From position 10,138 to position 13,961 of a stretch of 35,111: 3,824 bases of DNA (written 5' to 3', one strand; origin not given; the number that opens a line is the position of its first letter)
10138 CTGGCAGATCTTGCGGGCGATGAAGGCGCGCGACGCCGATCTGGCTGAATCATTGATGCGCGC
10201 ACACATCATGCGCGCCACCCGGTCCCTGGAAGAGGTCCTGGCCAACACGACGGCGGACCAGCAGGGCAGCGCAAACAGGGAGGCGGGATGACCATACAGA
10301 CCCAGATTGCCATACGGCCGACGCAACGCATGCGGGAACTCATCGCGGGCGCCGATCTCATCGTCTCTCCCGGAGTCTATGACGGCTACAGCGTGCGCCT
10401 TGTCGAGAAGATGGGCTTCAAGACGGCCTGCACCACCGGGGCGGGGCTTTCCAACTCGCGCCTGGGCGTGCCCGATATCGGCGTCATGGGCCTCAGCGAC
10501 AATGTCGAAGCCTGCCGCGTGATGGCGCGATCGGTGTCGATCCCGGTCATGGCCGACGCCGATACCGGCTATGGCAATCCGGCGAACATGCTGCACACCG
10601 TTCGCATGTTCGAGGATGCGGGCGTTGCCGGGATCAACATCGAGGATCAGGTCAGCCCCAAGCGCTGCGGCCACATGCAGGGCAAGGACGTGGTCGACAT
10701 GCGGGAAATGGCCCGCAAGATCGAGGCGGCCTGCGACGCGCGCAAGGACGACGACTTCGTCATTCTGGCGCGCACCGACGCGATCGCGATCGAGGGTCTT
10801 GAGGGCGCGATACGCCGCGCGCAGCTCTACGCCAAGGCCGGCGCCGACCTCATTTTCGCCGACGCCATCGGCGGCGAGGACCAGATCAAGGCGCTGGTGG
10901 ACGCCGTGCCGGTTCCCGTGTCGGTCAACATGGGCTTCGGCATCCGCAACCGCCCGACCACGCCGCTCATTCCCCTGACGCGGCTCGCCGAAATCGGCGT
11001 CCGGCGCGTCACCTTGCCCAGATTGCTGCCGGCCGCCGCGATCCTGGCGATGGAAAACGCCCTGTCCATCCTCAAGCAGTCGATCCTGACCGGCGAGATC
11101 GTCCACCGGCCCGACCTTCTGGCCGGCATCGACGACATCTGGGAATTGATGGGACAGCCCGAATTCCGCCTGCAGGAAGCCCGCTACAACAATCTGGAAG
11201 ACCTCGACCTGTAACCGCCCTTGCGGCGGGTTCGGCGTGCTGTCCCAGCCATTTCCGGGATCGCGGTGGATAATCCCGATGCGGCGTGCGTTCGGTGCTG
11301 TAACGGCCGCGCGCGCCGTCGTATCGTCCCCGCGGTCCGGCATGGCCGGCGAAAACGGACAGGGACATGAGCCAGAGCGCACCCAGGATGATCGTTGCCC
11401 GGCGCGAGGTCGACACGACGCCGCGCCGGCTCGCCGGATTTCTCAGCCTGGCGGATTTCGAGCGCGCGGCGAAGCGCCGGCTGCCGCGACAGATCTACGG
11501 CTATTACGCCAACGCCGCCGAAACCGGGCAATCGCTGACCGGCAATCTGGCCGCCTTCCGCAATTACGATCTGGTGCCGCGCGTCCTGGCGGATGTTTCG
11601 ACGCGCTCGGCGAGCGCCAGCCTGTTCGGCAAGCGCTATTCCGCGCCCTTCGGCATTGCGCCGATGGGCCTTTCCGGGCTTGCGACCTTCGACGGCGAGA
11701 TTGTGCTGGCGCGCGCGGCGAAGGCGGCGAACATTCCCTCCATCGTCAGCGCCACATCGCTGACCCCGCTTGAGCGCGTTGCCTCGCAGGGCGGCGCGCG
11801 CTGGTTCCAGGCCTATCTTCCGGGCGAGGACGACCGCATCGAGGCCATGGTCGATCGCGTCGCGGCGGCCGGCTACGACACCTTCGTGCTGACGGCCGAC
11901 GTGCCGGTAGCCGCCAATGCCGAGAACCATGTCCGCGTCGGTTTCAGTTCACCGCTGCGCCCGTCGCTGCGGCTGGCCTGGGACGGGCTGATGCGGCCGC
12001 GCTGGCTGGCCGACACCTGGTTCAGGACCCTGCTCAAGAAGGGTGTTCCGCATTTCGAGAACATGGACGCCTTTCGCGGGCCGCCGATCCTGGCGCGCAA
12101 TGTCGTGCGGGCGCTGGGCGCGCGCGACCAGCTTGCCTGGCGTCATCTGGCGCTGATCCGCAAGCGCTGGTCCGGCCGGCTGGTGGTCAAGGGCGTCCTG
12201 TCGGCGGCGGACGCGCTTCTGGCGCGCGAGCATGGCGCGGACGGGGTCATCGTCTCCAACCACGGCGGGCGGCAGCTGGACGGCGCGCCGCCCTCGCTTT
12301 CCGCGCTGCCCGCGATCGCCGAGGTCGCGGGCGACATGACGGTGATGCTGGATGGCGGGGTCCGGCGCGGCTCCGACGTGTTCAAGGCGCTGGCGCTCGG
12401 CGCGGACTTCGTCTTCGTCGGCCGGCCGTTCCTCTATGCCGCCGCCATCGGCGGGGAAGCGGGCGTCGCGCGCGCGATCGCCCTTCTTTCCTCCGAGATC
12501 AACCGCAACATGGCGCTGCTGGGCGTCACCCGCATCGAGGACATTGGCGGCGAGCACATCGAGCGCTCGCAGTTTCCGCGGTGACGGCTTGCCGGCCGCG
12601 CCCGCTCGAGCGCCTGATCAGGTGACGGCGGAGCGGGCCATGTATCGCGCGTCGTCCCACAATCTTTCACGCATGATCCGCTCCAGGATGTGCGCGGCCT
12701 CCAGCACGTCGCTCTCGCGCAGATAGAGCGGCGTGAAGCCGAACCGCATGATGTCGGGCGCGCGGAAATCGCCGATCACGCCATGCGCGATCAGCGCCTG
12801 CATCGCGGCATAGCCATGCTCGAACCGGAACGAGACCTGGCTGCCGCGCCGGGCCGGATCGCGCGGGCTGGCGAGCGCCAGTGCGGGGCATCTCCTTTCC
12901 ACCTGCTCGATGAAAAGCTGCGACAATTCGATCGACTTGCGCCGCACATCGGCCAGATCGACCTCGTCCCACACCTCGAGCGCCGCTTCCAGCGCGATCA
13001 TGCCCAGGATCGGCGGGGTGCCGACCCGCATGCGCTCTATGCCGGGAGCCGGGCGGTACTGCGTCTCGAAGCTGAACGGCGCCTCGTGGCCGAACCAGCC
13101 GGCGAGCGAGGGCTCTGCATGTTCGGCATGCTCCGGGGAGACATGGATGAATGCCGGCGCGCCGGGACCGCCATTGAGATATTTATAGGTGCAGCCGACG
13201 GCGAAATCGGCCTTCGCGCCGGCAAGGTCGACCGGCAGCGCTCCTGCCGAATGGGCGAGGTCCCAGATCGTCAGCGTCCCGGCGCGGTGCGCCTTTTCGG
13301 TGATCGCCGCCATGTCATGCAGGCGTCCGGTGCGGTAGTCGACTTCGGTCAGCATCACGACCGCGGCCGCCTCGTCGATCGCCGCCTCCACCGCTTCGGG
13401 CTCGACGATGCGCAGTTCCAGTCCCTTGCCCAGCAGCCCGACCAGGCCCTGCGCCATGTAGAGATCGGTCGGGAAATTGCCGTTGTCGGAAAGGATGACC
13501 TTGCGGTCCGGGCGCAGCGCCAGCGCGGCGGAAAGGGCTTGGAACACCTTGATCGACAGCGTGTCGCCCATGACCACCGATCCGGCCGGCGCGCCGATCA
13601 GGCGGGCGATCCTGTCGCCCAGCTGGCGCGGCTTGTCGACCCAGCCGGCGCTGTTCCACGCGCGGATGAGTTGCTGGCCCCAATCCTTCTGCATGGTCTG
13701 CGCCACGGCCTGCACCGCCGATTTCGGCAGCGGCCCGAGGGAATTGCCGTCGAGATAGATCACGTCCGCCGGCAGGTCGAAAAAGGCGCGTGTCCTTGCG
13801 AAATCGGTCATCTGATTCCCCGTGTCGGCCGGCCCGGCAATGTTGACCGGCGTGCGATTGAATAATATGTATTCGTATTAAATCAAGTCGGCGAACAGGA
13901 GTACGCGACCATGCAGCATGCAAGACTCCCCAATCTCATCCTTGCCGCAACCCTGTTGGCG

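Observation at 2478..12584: GntR-flanked catabolic island with an unusual enzyme combination and no ring-cleavage dioxygenase: candidate undescribed cyclic-imide or N-heterocycle pathway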

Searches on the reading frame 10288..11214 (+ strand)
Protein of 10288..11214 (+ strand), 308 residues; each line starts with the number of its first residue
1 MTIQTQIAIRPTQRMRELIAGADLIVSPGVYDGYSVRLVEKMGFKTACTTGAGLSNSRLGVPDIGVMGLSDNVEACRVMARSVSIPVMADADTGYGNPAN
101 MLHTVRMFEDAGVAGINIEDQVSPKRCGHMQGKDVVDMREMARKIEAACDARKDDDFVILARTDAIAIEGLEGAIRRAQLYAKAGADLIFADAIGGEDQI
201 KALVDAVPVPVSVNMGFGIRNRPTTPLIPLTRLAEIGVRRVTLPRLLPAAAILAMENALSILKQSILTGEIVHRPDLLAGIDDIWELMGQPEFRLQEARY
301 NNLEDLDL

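Call 5: search_protein_families(library=pfam, proteins=[window:10288-11214:+])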
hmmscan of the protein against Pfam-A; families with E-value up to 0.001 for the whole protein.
window:10288-11214:+ (308 aa): 2 families
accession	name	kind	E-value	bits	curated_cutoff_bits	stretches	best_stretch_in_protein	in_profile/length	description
PF13714.12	PEP_mutase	-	2e-53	181.9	31.5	1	16-260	2-237/240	Phosphoenolpyruvate phosphomutase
PF00463.27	ICL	-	7.3e-15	54.9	26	1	85-175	150-243/526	Isocitrate lyase family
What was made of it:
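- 10288..11214 (+): ICL / PEP-mutase-superfamily C-C lyase with the KRCGH motif. It resembles PrpB but belongs to a distinct subfamily. PEP_mutase at 2e-53 (call 5).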

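Call 7: search_protein_families(library=ncbifam, proteins=[window:10288-11214:+], max_evalue=0.00001)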
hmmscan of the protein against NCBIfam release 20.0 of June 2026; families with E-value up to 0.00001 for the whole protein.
window:10288-11214:+ (308 aa): 8 families
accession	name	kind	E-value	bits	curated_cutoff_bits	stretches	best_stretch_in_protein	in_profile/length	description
TIGR02317.1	prpB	equivalog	1.6e-72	244.1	354.4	1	12-265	2-250/285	methylisocitrate lyase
NF008455.0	PRK11320.1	equivalog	1.1e-61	208.7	353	1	11-266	7-254/295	methylisocitrate lyase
TIGR02319.1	CPEP_Pphonmut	equivalog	5.3e-54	183.4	420.05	1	12-240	5-229/294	carboxyvinyl-carboxyphosphonate phosphorylmutase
TIGR02321.1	Pphn_pyruv_hyd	equivalog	3.5e-33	115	374.4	1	20-300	12-288/290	phosphonopyruvate hydrolase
TIGR02320.1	PEP_mutase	equivalog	1.7e-31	109.3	319.55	1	22-191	8-187/284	phosphoenolpyruvate mutase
TIGR01346.1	isocit_lyase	equivalog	2.7e-16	59.1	275.9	1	84-170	150-239/527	isocitrate lyase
NF011645.0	PRK15063.1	equivalog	1.5e-15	57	562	1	82-169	145-235/430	isocitrate lyase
NF005074.0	PRK06498.1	equivalog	8.1e-12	44.5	446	1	84-167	178-265/531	isocitrate lyase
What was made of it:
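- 10288..11214 (+): PrpB model 244 bits against a cut-off of 354 (call 7).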

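Call 19: search_solved_structures(query=window:10288-11214:+, max_evalue=1e-20)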
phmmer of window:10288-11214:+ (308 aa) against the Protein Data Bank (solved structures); distinct sequences matched with E-value up to 1e-20: 18.
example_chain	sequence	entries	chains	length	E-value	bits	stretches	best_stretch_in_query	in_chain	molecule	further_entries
9hra_A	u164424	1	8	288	7e-48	166.8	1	10-251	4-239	2-methylisocitrate lyase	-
9hgk_A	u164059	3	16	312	7.1e-48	166.7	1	10-251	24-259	2-methylisocitrate lyase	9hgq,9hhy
9hgo_A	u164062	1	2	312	1.9e-47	165.4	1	10-251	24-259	2-methylisocitrate lyase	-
9hhs_A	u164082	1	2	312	2.6e-47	164.9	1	10-251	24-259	2-methylisocitrate lyase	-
6t4v_C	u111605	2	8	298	3.9e-47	164.3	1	5-262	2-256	2-methylisocitrate lyase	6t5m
3eoo_A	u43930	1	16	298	6.5e-47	163.6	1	14-231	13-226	Methylisocitrate lyase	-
1mum_A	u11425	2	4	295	3.6e-45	157.9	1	29-264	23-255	2-methylisocitrate lyase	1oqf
1zlp_A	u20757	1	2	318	6.2e-45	157.1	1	14-302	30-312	petal death protein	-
1o5q_A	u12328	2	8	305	5.1e-44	154.1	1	11-303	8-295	Probable methylisocitrate lyase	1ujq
1xg3_A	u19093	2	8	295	9e-44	153.3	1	29-264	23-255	Probable methylisocitrate lyase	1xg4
3fa3_A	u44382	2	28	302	1.1e-40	143.2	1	16-269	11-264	2,3-dimethylmalate lyase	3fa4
4iqd_A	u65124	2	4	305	1.4e-40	142.8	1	13-265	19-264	Carboxyvinyl-carboxyphosphonate phosphorylmutase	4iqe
3lye_A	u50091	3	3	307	1.4e-39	139.5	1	13-259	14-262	Oxaloacetate acetyl hydrolase | Oxaloacetate acetylhydrolase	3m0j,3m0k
5unc_A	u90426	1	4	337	2.5e-33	119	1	15-300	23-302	PHOSPHOENOLPYRUVATE PHOSPHOMUTASE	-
1m1b_A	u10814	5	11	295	2.7e-30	109.1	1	9-192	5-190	PHOSPHOENOLPYRUVATE PHOSPHOMUTASE | PROTEIN (PHOSPHOENOLPYRUVATE MUTASE)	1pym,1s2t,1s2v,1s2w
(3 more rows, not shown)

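Call 31: search_solved_structures(query=window:10288-11214:+, max_evalue=1e-44, show_alignments=5)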
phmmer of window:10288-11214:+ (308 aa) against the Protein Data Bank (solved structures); distinct sequences matched with E-value up to 1e-44: 8.
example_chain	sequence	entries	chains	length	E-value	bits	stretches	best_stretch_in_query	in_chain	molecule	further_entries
9hra_A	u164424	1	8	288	7e-48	166.8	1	10-251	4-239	2-methylisocitrate lyase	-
9hgk_A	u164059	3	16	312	7.1e-48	166.7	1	10-251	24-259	2-methylisocitrate lyase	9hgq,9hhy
9hgo_A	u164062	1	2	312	1.9e-47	165.4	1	10-251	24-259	2-methylisocitrate lyase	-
9hhs_A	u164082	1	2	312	2.6e-47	164.9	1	10-251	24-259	2-methylisocitrate lyase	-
6t4v_C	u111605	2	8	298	3.9e-47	164.3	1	5-262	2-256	2-methylisocitrate lyase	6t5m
3eoo_A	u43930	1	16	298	6.5e-47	163.6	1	14-231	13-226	Methylisocitrate lyase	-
1mum_A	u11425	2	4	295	3.6e-45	157.9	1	29-264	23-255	2-methylisocitrate lyase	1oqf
1zlp_A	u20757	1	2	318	6.2e-45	157.1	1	14-302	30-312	petal death protein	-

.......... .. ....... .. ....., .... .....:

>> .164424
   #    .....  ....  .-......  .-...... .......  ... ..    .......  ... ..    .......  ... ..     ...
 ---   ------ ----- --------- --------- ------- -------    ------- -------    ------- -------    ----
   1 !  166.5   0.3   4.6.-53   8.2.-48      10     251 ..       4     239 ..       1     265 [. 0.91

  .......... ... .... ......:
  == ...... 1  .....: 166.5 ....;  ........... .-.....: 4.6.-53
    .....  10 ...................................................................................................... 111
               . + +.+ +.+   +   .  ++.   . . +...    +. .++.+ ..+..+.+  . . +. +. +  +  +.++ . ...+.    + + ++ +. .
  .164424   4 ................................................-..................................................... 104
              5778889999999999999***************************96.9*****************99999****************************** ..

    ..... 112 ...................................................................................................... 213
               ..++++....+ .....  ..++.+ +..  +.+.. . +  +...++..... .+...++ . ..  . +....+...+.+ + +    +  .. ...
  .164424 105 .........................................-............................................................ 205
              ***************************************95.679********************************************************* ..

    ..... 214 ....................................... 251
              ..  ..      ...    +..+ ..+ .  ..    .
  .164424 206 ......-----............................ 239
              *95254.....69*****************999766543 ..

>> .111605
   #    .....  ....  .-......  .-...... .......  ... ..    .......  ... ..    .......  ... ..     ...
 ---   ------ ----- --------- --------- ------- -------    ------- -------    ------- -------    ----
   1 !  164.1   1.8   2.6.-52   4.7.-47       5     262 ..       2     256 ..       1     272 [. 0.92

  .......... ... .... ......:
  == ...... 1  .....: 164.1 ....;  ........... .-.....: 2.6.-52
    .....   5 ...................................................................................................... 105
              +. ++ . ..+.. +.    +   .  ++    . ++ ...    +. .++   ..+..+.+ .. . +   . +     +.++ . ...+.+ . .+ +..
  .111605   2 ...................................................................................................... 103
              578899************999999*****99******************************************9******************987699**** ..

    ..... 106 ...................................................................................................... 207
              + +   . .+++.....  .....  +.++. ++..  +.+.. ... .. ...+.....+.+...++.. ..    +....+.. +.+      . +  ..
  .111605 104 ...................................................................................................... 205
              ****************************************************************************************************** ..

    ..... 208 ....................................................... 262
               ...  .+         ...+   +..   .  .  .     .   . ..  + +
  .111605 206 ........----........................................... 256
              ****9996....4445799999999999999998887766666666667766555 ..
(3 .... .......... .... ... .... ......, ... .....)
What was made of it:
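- On 2-methylisocitrate lyase PrpB (TIGR02317 / NF008455): KRCGH is kept (call 31).
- Checked: ICL/PEP-mutase lyase with the KRCGH motif, 10288-11214(+) (call 31).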

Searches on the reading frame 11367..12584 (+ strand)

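Call 6: search_protein_families(library=pfam, proteins=[window:11367-12584:+])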
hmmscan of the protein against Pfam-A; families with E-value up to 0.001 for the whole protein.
window:11367-12584:+ (405 aa): 4 families
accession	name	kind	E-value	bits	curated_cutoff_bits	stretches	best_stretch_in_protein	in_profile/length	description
PF01070.24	FMN_dh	-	7e-126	420.4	24.9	1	35-399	1-349/350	FMN-dependent dehydrogenase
PF00478.31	IMPDH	-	7.4e-06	25.6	25.6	1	309-355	191-239/345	IMP dehydrogenase / GMP reductase domain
PF03060.21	NMO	-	3.1e-05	24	28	1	262-360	128-230/331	Nitronate monooxygenase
PF01645.23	Glu_synthase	-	0.00026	20.7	20.4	1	324-358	276-310/369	Conserved region in glutamate synthase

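Call 7: search_protein_families(library=ncbifam, proteins=[window:11367-12584:+], max_evalue=0.00001)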
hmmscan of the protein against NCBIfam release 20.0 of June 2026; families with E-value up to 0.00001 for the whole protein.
window:11367-12584:+ (405 aa): 5 families
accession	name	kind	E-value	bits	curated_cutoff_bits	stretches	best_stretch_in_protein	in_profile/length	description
NF008398.0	PRK11197.1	subfamily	1.5e-81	274.2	376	1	28-398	6-375/381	L-lactate dehydrogenase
NF033901.1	L_lactate_LldD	exception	2.7e-73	247.2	550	1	29-397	7-374/377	FMN-dependent L-lactate dehydrogenase LldD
TIGR03966.1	actino_HemFlav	equivalog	1.8e-70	237.6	470.85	1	25-397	5-376/385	pre-mycofactocin synthase MftD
TIGR02708.1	L_lactate_ox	equivalog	2.6e-59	201.1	645.5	2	252-395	211-355/367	L-lactate oxidase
TIGR02151.1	IPP_isom_2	equivalog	9.8e-14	51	281.3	1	310-394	246-330/338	type 2 isopentenyl-diphosphate Delta-isomerase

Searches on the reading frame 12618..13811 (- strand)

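Call 6: search_protein_families(library=pfam, proteins=[window:12618-13811:-])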
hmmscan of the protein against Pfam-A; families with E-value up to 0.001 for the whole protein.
window:12618-13811:- (397 aa): 2 families
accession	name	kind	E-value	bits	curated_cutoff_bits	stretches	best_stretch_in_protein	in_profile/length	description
PF22580.2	KYNU_C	-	7.8e-37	125.6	27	1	289-376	1-90/90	Kynureninase C-terminal domain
PF00266.25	Aminotran_5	-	2.2e-22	80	21.5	1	18-333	1-319/371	Aminotransferase class-V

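Call 7: search_protein_families(library=ncbifam, proteins=[window:12618-13811:-], max_evalue=0.00001)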
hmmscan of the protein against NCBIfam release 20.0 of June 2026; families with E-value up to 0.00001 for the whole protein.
window:12618-13811:- (397 aa): 13 families
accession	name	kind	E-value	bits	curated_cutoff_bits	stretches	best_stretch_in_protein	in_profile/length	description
TIGR01814.1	kynureninase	equivalog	8.6e-87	291.6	246.4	1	7-380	13-399/400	kynureninase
TIGR01979.1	sufS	subfamily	1.5e-17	63.6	475.1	1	134-332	145-338/403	SufS family cysteine desulfurase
NF040779.1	Sec_lyase_SclA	exception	2.7e-14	52.9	525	1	136-306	124-289/378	selenocysteine lyase SclA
TIGR01976.1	am_tr_V_VC1184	hypoth_equivalog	3.3e-13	49.7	352.35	1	16-232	18-239/401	cysteine desulfurase-like protein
TIGR01977.1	am_tr_V_EF2568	hypoth_equivalog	1.2e-12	47.6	377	1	134-332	123-313/376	cysteine desulfurase family protein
NF008126.0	PRK10874.1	equivalog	7.3e-12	45.1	607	1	8-307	11-315/401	cysteine desulfurase CsdA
TIGR03392.1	FeS_syn_CsdA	equivalog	6.8e-11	42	493.6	1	8-307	8-312/398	cysteine desulfurase CsdA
NF010006.0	PRK13479.1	equivalog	1.4e-08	34.3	296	1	25-227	9-209/369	2-aminoethylphosphonate--pyruvate transaminase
NF006810.0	PRK09331.1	subfamily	3e-08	32.9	301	1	139-212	151-224/397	Sep-tRNA:Cys-tRNA synthetase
TIGR03301.1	PhnW-AepZ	equivalog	8.3e-08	32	360.8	1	132-283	107-253/355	2-aminoethylphosphonate aminotransferase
TIGR02326.1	transamin_PhnW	equivalog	1e-07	31.4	400.8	1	25-223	7-203/363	2-aminoethylphosphonate--pyruvate transaminase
NF006791.0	PRK09295.1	equivalog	9.9e-07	28.2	661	1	139-318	155-330/406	cysteine desulfurase SufS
NF041166.1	f2_encap_cargo1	exception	8.6e-06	25.1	800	0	145-298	383-532/623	family 2A encapsulin nanocompartment cargo protein cysteine desulfurase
